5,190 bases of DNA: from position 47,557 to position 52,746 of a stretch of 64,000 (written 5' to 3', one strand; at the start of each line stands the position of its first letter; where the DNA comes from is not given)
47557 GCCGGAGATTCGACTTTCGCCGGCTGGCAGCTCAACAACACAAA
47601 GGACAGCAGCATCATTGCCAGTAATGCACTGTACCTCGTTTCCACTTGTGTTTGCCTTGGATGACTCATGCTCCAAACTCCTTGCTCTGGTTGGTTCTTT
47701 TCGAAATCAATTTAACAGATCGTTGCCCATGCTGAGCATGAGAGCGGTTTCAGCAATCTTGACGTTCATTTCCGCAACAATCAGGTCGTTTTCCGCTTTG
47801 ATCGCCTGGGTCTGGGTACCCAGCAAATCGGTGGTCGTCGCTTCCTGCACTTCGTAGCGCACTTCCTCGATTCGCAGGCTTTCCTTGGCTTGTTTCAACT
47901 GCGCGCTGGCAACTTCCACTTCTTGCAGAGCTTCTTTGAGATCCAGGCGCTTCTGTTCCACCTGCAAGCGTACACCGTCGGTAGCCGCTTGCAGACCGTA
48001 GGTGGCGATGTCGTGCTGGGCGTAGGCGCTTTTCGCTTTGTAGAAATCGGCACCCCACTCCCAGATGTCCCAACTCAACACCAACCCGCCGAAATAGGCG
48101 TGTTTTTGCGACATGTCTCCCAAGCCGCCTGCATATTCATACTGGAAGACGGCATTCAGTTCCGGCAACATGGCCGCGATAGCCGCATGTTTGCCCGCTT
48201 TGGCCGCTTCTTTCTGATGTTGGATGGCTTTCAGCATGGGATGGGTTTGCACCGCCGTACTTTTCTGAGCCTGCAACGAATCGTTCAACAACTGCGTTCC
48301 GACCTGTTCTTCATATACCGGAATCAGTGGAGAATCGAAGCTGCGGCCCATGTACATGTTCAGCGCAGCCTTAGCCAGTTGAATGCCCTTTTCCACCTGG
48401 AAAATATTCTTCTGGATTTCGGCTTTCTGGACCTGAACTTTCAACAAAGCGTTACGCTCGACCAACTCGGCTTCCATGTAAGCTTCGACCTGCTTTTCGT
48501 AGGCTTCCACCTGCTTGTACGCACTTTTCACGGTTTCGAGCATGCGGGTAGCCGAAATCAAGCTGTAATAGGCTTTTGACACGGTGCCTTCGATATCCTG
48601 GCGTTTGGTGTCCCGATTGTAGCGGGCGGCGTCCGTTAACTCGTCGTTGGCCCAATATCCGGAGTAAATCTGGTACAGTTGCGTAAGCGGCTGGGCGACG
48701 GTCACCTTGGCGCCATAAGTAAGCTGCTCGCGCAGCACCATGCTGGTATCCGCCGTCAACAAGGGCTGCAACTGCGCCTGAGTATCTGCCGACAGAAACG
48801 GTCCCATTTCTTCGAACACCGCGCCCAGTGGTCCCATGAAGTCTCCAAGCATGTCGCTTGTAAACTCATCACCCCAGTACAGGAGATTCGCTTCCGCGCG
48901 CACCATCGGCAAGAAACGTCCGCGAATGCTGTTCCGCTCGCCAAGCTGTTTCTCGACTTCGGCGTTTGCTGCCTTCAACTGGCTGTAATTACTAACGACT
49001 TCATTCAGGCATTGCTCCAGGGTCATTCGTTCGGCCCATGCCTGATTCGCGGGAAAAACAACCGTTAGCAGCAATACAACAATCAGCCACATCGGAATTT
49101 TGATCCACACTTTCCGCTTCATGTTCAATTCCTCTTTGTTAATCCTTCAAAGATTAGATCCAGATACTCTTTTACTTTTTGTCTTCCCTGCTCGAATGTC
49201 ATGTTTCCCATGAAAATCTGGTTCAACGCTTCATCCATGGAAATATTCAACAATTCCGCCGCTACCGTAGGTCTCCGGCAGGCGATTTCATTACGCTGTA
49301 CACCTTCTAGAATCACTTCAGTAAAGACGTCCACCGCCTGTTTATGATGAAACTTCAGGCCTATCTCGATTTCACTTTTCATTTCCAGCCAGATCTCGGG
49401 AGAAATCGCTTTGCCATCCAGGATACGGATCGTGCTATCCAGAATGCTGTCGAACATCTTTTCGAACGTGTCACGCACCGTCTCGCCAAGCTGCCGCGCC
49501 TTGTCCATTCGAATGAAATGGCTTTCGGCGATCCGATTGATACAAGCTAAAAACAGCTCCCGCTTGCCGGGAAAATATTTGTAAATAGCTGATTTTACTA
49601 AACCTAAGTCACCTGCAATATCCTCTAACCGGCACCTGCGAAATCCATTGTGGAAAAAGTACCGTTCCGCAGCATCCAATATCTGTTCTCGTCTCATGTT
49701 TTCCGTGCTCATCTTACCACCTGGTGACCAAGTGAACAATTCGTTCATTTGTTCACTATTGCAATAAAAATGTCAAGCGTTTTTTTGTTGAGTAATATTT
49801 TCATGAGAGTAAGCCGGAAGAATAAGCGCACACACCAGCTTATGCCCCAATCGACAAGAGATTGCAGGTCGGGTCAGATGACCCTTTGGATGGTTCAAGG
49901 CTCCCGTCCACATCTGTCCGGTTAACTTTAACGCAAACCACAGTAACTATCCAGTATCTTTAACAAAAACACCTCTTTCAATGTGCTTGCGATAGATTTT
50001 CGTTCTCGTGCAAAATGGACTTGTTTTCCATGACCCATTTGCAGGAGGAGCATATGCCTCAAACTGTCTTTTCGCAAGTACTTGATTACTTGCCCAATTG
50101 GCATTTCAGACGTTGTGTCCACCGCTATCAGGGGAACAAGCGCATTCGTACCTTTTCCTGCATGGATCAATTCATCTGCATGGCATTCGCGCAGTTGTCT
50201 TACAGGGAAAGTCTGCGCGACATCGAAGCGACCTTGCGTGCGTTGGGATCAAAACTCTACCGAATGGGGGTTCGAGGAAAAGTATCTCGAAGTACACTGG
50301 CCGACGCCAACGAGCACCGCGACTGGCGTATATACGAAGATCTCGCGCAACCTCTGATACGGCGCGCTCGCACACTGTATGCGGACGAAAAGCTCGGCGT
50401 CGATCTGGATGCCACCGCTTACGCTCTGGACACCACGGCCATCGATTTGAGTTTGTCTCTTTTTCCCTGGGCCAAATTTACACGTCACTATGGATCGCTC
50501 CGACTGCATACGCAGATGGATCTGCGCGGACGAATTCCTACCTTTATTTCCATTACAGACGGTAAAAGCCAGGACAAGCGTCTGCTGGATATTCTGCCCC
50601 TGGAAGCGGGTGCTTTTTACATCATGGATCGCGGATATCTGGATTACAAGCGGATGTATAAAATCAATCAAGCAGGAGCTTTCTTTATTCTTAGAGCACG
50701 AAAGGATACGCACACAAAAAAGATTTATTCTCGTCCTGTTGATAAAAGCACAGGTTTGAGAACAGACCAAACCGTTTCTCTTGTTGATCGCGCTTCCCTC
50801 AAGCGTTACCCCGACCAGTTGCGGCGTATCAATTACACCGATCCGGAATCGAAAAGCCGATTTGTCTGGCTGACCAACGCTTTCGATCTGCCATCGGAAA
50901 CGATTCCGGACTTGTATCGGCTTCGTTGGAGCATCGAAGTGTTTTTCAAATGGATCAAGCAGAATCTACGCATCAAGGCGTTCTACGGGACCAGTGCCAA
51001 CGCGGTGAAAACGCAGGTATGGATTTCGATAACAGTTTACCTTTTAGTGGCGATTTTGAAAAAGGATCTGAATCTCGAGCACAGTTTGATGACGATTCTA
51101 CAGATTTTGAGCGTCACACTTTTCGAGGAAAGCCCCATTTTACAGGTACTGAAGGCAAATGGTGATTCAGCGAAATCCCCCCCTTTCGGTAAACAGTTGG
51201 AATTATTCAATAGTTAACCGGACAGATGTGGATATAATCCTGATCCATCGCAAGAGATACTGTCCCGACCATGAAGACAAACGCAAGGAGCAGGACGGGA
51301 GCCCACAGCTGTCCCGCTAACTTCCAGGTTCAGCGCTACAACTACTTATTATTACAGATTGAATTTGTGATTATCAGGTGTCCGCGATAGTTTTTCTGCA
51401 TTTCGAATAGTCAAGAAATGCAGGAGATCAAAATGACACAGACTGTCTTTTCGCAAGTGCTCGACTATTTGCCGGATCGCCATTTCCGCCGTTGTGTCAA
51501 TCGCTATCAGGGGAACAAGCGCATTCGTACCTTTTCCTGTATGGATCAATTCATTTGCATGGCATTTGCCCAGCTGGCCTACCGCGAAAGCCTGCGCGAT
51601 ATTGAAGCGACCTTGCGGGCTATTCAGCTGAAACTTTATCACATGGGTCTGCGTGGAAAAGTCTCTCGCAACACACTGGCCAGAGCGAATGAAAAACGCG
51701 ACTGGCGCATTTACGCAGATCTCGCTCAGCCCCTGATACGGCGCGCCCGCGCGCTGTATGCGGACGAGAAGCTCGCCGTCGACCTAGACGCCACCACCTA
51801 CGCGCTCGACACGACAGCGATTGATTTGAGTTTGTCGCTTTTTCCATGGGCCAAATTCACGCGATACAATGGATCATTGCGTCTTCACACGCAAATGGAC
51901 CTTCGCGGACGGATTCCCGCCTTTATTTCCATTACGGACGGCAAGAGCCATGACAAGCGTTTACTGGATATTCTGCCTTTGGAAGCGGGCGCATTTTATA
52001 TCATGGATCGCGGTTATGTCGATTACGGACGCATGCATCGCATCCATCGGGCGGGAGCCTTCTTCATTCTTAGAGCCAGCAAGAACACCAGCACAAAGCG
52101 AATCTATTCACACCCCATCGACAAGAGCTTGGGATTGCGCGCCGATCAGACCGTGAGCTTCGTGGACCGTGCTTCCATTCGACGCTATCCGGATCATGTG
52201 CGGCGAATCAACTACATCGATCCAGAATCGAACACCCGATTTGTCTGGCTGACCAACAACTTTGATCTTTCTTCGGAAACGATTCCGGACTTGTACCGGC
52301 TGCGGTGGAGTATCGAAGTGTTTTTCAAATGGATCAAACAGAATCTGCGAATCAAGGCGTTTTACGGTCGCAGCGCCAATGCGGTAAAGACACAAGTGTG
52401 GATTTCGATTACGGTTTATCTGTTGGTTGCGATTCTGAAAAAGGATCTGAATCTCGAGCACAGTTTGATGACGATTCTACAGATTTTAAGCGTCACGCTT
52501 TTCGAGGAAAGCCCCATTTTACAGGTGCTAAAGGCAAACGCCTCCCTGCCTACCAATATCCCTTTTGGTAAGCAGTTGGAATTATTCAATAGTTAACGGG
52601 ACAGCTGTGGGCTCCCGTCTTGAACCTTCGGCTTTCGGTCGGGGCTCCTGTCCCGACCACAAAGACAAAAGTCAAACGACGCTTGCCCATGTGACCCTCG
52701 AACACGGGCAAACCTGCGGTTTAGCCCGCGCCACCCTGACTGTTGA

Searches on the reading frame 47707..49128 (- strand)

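Call 76: search_protein_families(library=pfam, proteins=[window:47707-49128:-], max_evalue=0.0001)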
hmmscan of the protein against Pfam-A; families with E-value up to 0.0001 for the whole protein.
window:47707-49128:- (473 aa): 1 family
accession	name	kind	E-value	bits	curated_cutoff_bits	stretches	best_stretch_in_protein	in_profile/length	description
PF02321.23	OEP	-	2.5e-43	148.5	22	2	290-468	6-187/187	Outer membrane efflux protein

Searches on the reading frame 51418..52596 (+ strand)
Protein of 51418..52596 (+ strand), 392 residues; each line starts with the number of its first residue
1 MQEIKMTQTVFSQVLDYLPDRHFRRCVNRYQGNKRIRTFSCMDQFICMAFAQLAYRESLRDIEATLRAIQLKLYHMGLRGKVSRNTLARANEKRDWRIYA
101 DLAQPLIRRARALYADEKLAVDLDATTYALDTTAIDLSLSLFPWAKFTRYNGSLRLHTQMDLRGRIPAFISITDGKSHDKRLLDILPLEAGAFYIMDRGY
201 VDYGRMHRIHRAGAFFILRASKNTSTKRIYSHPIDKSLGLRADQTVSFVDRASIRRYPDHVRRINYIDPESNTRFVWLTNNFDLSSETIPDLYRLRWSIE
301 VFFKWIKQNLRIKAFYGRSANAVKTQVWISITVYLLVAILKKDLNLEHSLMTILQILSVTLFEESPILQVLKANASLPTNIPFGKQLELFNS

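Call 76: search_protein_families(library=pfam, proteins=[window:51418-52596:+], max_evalue=0.0001)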
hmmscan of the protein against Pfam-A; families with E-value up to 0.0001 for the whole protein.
window:51418-52596:+ (392 aa): 3 families
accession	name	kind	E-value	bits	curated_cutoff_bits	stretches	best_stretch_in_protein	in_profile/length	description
PF14294.11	DUF4372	-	5e-31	107.1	25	1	8-79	3-74/74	Domain of unknown function (DUF4372)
PF01609.27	DDE_Tnp_1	-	8.5e-28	97.9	23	1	121-336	7-200/200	Transposase DDE domain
PF13701.12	DDE_Tnp_1_4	-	6.4e-05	21.8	34.7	0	199-343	225-376/435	Transposase DDE domain group 1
